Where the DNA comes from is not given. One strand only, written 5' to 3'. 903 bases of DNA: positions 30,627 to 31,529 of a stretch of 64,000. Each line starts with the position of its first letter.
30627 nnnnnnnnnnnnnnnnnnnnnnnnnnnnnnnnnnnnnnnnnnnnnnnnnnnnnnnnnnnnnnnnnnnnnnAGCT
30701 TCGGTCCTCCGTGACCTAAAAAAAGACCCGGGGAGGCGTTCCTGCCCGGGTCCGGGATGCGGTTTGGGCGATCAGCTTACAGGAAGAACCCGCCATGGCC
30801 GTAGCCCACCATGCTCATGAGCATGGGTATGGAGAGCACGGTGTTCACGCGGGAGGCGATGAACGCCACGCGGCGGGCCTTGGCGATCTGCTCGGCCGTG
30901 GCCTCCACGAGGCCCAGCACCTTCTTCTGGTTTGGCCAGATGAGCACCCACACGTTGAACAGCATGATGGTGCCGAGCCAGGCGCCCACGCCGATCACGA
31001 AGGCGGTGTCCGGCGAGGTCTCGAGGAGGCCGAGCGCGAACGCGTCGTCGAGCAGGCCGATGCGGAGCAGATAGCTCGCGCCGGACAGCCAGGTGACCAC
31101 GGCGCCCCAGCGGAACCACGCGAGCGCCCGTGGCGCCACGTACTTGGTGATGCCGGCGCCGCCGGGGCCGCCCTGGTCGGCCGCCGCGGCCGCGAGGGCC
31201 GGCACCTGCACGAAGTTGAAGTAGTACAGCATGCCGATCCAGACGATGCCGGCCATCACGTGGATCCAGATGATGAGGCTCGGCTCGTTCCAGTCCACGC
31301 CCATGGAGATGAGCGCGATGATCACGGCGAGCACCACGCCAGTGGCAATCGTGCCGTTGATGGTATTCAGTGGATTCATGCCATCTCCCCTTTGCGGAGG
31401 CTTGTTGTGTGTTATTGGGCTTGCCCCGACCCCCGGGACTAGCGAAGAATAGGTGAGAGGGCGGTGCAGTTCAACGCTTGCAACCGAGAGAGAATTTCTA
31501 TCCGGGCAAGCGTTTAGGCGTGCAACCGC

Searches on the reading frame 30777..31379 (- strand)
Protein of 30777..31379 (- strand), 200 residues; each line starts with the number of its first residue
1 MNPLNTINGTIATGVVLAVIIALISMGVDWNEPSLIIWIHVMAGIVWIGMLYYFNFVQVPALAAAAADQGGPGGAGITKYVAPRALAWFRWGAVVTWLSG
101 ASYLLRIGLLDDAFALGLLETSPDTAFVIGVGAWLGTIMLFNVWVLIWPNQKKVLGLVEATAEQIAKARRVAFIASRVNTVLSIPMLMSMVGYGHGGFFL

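Call 17: find_encoding_contigs(protein=window:30777-31379:-, flank=10000, max_places=1)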
Protein window:30777-31379:- (200 aa): 4 contigs read that carry it; 1 place shown.
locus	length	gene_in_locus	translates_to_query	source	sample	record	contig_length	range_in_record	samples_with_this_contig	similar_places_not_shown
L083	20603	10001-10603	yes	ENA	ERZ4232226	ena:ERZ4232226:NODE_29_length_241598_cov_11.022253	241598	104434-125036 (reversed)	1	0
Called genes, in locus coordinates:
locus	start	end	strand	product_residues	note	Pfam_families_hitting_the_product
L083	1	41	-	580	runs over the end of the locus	PF03485:Arg_tRNA_synt_N, PF00750:tRNA-synt_1d, PF05746:DALR_1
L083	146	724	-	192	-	PF13577:SnoaL_4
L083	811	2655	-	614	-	PF00364:Biotin_lipoyl, PF00890:FAD_binding_2 (faint), PF01134:GIDA (weak), PF07992:Pyr_redox_2, PF12831:FAD_oxidored, PF13450:NAD_binding_8 (weak), PF00070:Pyr_redox, PF02852:Pyr_redox_dim, +3 more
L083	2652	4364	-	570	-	PF00364:Biotin_lipoyl, PF01597:GCV_H (faint), PF25917:BSH_RND (faint), PF25919:BSH_CusB (faint), PF25984:BSH_YknX (faint), PF00364:Biotin_lipoyl, PF02817:E3_binding, PF00198:2-oxoacid_dh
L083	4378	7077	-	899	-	PF28598:PDH_E1_N, PF00456:Transketolase_N (weak), PF17831:PDH_E1_M, PF22613:Transketolase_C_1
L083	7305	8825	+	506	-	PF00883:Peptidase_M17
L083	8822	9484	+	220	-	PF00929:RNase_T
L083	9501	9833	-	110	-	PF00462:Glutaredoxin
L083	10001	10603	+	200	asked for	PF06181:Urate_ox_N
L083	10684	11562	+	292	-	PF02749:QRPTase_N, PF01729:QRPTase_C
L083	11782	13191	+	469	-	PF00144:Beta-lactamase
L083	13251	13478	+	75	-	PF10439:Bacteriocin_IIc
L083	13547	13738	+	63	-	-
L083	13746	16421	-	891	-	PF13188:PAS_8 (faint), PF08447:PAS_3, PF00989:PAS, PF08448:PAS_4, PF13426:PAS_9, PF00990:GGDEF, PF00563:EAL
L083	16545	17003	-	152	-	PF19315:MC_hydratase, PF01575:MaoC_dehydratas, PF13452:FAS1_DH_region (weak)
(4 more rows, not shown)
